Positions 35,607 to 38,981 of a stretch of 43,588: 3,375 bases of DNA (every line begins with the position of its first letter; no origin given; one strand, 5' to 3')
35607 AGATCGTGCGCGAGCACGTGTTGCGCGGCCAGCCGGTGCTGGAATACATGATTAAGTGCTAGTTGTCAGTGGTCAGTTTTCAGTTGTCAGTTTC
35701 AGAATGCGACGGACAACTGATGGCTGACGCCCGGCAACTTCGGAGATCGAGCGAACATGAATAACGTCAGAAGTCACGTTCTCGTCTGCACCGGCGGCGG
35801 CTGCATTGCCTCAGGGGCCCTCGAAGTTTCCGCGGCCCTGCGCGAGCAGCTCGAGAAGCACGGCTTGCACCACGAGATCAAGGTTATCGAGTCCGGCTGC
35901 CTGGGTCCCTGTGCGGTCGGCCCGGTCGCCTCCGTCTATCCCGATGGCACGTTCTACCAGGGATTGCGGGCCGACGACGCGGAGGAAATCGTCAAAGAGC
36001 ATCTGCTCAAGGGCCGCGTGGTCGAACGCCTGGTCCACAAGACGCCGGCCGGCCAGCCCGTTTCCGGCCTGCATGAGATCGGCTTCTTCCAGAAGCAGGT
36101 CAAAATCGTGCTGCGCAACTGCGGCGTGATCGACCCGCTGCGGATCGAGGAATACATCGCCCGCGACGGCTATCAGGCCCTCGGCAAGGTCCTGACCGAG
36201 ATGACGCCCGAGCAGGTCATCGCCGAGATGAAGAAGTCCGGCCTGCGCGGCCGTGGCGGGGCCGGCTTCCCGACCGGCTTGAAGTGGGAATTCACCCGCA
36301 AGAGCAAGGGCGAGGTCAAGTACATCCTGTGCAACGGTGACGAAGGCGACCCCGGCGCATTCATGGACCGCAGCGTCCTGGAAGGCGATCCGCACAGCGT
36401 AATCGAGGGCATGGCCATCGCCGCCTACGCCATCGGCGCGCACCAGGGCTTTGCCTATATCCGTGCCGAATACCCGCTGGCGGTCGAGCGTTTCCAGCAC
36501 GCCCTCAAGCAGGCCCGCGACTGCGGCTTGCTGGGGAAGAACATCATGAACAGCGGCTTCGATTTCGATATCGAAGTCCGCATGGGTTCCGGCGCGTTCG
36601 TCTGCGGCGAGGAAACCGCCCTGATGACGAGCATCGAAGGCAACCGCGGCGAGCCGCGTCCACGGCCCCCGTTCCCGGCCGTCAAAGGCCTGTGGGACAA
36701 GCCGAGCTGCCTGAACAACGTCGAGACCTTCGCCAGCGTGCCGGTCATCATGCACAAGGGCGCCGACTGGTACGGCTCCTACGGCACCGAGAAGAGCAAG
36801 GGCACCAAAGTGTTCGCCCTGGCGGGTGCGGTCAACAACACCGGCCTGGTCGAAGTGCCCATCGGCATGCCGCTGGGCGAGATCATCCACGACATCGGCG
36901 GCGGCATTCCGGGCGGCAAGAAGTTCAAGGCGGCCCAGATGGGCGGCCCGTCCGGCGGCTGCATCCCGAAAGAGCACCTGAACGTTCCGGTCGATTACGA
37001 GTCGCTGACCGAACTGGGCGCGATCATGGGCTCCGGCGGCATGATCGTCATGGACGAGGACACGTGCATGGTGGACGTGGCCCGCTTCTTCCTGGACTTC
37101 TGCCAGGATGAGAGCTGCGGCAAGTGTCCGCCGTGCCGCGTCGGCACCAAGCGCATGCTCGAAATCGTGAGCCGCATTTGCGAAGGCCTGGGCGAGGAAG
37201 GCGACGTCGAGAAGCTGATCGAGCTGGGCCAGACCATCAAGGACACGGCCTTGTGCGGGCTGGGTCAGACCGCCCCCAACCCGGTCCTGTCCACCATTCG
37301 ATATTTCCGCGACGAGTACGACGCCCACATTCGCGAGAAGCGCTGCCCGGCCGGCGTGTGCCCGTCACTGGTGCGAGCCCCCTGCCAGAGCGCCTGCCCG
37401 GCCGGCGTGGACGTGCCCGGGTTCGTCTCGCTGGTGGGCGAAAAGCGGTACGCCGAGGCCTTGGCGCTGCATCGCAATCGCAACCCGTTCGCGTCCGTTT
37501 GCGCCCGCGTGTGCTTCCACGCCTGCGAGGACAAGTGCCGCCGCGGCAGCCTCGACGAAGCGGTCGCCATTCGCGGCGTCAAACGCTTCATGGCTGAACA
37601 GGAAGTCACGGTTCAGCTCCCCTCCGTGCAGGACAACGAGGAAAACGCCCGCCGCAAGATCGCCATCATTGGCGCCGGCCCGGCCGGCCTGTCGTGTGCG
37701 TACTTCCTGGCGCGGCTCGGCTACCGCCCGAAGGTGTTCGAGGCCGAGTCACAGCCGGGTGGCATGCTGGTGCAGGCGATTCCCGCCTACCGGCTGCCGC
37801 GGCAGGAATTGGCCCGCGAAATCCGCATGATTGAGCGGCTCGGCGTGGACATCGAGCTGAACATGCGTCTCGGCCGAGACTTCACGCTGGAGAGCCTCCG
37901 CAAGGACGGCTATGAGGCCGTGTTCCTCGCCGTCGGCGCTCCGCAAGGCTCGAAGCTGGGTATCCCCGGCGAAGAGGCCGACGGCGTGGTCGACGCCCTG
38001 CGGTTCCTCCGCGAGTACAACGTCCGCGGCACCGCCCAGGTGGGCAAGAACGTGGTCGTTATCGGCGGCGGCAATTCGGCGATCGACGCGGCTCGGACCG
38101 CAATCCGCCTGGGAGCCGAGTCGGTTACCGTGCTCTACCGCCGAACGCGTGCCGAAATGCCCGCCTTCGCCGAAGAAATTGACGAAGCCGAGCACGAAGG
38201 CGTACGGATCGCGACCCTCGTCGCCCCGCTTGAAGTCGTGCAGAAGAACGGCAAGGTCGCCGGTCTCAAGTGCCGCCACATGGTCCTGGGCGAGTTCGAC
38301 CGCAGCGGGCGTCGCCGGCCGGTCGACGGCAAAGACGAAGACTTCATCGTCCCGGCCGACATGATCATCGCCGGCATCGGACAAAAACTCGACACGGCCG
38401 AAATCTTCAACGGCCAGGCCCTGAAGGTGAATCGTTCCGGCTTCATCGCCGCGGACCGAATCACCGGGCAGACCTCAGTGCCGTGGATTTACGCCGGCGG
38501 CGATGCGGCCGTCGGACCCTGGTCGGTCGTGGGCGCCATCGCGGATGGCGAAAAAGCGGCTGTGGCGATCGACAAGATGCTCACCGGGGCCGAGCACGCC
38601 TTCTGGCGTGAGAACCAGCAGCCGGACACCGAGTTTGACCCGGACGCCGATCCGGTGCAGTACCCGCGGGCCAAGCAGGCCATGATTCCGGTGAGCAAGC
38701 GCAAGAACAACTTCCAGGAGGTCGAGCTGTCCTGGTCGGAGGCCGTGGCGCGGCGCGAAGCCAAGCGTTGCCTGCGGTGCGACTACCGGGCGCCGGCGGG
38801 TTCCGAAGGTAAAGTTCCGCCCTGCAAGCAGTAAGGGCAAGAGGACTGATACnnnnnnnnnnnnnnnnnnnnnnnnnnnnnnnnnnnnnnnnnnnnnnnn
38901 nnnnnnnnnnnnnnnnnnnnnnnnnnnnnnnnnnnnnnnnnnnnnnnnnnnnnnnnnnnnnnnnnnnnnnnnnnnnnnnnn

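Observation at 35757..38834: HydB (NuoF-like) fused to a GltD/NfnB-like NAD(P)H flavoprotein in a four-subunit [FeFe]-hydrogenase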

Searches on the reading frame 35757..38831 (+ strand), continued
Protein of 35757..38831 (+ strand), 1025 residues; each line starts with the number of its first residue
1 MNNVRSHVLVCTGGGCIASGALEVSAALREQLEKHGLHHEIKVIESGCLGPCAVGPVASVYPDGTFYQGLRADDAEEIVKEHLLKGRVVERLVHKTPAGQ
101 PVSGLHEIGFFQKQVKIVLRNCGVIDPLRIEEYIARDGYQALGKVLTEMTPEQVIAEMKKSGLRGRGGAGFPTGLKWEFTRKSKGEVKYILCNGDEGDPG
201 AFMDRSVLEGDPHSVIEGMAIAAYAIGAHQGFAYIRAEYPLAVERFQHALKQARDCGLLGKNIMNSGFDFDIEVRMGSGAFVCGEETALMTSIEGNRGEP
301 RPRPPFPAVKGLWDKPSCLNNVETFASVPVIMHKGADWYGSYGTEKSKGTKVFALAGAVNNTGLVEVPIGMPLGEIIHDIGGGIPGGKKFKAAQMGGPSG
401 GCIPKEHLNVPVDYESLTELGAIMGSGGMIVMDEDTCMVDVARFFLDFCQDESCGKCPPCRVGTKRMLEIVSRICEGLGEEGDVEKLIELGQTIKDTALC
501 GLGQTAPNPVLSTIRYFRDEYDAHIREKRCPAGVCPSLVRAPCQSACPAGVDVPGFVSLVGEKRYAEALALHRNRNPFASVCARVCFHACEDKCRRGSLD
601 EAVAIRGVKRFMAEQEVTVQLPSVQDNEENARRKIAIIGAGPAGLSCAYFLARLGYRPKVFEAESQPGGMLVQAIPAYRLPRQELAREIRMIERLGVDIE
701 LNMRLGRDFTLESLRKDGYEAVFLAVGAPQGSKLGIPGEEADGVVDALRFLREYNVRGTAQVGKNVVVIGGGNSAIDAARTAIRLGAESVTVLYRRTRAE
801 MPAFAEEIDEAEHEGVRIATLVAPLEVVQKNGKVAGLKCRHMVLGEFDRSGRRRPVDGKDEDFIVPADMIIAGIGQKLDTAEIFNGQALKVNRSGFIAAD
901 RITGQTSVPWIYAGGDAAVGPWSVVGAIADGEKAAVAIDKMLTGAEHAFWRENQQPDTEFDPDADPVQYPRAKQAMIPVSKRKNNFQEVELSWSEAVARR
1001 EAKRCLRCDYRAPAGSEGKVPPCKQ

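Call 70: predict_structure(alignment_id=A1)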
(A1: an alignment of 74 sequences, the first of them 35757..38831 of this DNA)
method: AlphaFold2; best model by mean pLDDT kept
length: 1025 residues; sequences in the alignment: 74
mean_pLDDT: 78.2   pTM: 0.65
mean pLDDT of the five models: 78.2, 75.8, 73.0, 67.6, 67.2
residues with pLDDT >= 90: 342; 70-90: 409; 50-70: 168; < 50: 106
segments of 3 or more residues with pLDDT < 50: 167-169, 282-288, 291-293, 295-305, 349-352, 354-364, 368-370, 385-387, 396-428, 596-599, 1008-1025
pLDDT, mean of each block of 10 residues (from residue 1): 76 73 93 90 83 76 88 94 91 74 77 73 84 91 96 95 62 85 88 67 76 95 95 82 92 94 93 75 48 45 54 81 87 88 56 40 45 56 52 48 33 38 42 71 74 61 88 91 93 71 67 80 86 73 75 85 89 89 74 52 79 84 90 95 94 96 85 76 86 93 90 93 91 90 92 82 95 89 91 88 78 89 94 94 72 78 94 88 79 89 90 91 87 95 90 67 61 63 54 84 64 32 32
secondary structure, 60 per line:
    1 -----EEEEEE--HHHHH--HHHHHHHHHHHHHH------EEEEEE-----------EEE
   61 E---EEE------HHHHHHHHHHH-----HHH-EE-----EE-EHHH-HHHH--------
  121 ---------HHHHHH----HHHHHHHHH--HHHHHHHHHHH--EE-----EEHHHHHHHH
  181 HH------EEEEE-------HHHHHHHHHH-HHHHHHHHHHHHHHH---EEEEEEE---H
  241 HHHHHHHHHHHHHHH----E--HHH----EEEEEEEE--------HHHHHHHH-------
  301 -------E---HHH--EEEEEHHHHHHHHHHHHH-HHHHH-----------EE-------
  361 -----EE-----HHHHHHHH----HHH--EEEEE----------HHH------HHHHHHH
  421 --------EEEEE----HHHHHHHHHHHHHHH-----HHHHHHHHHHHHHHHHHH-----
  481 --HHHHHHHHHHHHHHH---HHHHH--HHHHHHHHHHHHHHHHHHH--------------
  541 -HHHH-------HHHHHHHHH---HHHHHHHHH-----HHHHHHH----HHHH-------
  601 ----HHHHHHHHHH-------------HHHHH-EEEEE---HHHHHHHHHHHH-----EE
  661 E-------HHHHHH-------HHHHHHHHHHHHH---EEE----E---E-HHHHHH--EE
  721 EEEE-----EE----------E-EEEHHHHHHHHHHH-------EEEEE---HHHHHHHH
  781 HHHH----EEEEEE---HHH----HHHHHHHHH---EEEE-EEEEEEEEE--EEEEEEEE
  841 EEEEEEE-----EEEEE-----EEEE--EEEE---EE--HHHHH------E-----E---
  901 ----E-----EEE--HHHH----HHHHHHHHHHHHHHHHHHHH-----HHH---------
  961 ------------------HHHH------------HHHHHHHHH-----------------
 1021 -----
elements in order (helices of 4 or more, strands of 3 or more residues): E6-11 H14-18 H21-34 E41-46 E58-61 E65-67 H74-84 H109-112 H130-135 H140-148 H151-161 H173-182 E189-193 H201-210 H212-226 E230-236 H240-255 E270-277 H286-293 E317-321 H322-334 H336-340 H373-380 E390-394 H414-420 E429-433 H438-452 H458-475 H483-497 H501-505 H508-526 H542-545 H553-561 H565-573 H579-585 H590-593 H605-614 H628-632 E634-638 H642-653 E659-661 H669-674 H682-694 E698-700 H711-716 E719-724 E744-746 H747-757 E765-769 H773-784 E789-794 H805-813 E817-820 E822-830 E833-847 E853-857 E863-866 E869-872 H880-884 E911-913 H916-919 H924-943 H979-982 H995-1003

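Call 73: fold_search(model_id=the predicted structure, library=pdb)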
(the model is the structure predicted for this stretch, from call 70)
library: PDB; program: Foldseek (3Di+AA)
matches with E <= 10: 1953; with E <= 0.001: 755
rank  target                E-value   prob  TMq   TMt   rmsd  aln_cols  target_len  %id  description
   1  7q4v_B                2.7e-56  1.00  0.46  0.75   5.9       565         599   61  Electron bifurcating hydrogenase - HydABC from A. woodii (released 2023-02-22)
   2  8a6t_B                7.9e-55  1.00  0.46  0.71   6.1       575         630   54  Cryo-EM structure of the electron bifurcating Fe-Fe hydrogenase HydABC complex from Thermoanaerobacter kivui in the re (released 2023-02-15)
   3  9bp5_B                3.4e-54  1.00  0.45  0.75   5.0       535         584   56  Structure of electron bifurcating Nfn-ABC holoenzyme from Caldicellulosiruptor saccharolyticus (released 2025-03-05)
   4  7p8n_b                3.6e-53  1.00  0.46  0.81   4.7       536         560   51  TmHydABC- T. maritima hydrogenase with bridge closed (released 2022-09-14)
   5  7p5h_B                4.0e-53  1.00  0.46  0.81   4.7       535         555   51  TmHydABC- D2 map (released 2022-09-14)
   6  9n5v_B                5.4e-53  1.00  0.45  0.75   5.5       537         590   58  Structure of the NAD(H)-bound Thermococcus sibiricus NfnABC complex (released 2025-05-07)
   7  9bov_B                1.1e-52  1.00  0.45  0.82   5.1       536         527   56  Structure of electron bifurcating Nfn-ABC complexed with NAD from Caldicellulosiruptor saccharolyticus (released 2025-03-05)
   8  8oh5_B                1.2e-52  1.00  0.45  0.75   5.8       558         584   57  Cryo-EM structure of the electron bifurcating transhydrogenase StnABC complex from Sporomusa Ovata (state 2) (released 2023-09-13)
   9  9n5u_B                2.6e-52  1.00  0.45  0.75   5.5       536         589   58  Structure of the Thermococcus sibiricus NfnABC complex (released 2025-05-07)
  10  7p8n_B                1.1e-51  1.00  0.46  0.74   4.7       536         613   51  TmHydABC- T. maritima hydrogenase with bridge closed (released 2022-09-14)
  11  9mqx_B                4.1e-51  1.00  0.47  0.74   5.2       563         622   51  Electron-bifurcating Tungstopyranopterin-containing aldehyde oxidoreductase with NADH (released 2025-07-16)
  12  7p92_B                4.1e-51  1.00  0.47  0.75   5.9       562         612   49  TmHydABC- T. maritima bifurcating hydrogenase with bridge domain up (released 2022-09-14)
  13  9bov_A                1.1e-45  1.00  0.42  0.37   4.0       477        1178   45  Structure of electron bifurcating Nfn-ABC complexed with NAD from Caldicellulosiruptor saccharolyticus (released 2025-03-05)
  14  8oh5_C                2.3e-43  1.00  0.42  0.37   3.5       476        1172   40  Cryo-EM structure of the electron bifurcating transhydrogenase StnABC complex from Sporomusa Ovata (state 2) (released 2023-09-13)
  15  7t2r_B                2.3e-43  1.00  0.37  0.85   4.7       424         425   69  Structure of electron bifurcating Ni-Fe hydrogenase complex HydABCSL in FMN-free apo state (released 2022-03-16)
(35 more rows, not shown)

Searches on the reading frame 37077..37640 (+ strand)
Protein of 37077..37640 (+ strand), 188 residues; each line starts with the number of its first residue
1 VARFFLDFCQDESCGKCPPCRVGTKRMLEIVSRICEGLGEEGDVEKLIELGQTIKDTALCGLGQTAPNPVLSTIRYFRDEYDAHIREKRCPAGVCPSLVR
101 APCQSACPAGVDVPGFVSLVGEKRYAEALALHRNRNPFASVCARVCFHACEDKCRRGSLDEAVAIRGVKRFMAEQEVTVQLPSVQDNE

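Call 26: search_solved_structures(query=window:37077-37640:+, max_evalue=0.00001, show_alignments=5)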
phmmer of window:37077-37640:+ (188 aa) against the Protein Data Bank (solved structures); distinct sequences matched with E-value up to 0.00001: 70 (the best 60 are shown).
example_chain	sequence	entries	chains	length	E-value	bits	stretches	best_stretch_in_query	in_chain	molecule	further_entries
7q4w_B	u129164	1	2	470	2.9e-48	167.3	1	1-159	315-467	Iron hydrogenase HydB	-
7q4v_B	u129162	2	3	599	4.1e-48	166.8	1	1-133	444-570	Iron hydrogenase HydB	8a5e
8oh5_B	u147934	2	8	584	4e-41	144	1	1-107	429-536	NAD-reducing hydrogenase subunit HoxF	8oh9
7t2r_B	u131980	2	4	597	4.4e-40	140.6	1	2-101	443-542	NiFe hydrogenase subunit B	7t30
9bov_B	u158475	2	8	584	6e-39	136.9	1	1-100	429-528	NADH dehydrogenase (Quinone)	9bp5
8a6t_B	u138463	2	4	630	9.8e-39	136.2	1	2-103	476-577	Electron bifurcating hydrogenase subunit HydB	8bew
9n5u_B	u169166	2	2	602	2.1e-32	115.6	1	2-102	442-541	NfnB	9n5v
7p5h_B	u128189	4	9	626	4.6e-28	101.4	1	1-99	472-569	Fe-hydrogenase, subunit beta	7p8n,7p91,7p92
9mqx_B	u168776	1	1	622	4.9e-25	91.6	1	2-103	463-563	NADH:ubiquinone oxidoreductase, NADH-binding (51 kD) subunit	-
8e9g_F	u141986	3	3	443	1.3e-19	73.9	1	4-92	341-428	NADH-quinone oxidoreductase subunit F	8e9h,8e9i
9bov_A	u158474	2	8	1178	1.1e-14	57.8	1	100-175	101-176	Molybdopterin oxidoreductase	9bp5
6tg9_B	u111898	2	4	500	1.6e-14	57.3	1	1-81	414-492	Formate dehydrogenase subunit beta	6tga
9n5u_A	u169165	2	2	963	3.8e-14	56.1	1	101-177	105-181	NfnA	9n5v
6vw7_B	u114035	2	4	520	2.1e-13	53.6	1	2-81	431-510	NAD-dependent formate dehydrogenase beta subunit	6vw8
2fug_1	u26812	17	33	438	2.6e-13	53.4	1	8-90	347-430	NADH-quinone oxidoreductase chain 1 | NADH-QUINONE OXIDOREDUCTASE SUBUNIT 1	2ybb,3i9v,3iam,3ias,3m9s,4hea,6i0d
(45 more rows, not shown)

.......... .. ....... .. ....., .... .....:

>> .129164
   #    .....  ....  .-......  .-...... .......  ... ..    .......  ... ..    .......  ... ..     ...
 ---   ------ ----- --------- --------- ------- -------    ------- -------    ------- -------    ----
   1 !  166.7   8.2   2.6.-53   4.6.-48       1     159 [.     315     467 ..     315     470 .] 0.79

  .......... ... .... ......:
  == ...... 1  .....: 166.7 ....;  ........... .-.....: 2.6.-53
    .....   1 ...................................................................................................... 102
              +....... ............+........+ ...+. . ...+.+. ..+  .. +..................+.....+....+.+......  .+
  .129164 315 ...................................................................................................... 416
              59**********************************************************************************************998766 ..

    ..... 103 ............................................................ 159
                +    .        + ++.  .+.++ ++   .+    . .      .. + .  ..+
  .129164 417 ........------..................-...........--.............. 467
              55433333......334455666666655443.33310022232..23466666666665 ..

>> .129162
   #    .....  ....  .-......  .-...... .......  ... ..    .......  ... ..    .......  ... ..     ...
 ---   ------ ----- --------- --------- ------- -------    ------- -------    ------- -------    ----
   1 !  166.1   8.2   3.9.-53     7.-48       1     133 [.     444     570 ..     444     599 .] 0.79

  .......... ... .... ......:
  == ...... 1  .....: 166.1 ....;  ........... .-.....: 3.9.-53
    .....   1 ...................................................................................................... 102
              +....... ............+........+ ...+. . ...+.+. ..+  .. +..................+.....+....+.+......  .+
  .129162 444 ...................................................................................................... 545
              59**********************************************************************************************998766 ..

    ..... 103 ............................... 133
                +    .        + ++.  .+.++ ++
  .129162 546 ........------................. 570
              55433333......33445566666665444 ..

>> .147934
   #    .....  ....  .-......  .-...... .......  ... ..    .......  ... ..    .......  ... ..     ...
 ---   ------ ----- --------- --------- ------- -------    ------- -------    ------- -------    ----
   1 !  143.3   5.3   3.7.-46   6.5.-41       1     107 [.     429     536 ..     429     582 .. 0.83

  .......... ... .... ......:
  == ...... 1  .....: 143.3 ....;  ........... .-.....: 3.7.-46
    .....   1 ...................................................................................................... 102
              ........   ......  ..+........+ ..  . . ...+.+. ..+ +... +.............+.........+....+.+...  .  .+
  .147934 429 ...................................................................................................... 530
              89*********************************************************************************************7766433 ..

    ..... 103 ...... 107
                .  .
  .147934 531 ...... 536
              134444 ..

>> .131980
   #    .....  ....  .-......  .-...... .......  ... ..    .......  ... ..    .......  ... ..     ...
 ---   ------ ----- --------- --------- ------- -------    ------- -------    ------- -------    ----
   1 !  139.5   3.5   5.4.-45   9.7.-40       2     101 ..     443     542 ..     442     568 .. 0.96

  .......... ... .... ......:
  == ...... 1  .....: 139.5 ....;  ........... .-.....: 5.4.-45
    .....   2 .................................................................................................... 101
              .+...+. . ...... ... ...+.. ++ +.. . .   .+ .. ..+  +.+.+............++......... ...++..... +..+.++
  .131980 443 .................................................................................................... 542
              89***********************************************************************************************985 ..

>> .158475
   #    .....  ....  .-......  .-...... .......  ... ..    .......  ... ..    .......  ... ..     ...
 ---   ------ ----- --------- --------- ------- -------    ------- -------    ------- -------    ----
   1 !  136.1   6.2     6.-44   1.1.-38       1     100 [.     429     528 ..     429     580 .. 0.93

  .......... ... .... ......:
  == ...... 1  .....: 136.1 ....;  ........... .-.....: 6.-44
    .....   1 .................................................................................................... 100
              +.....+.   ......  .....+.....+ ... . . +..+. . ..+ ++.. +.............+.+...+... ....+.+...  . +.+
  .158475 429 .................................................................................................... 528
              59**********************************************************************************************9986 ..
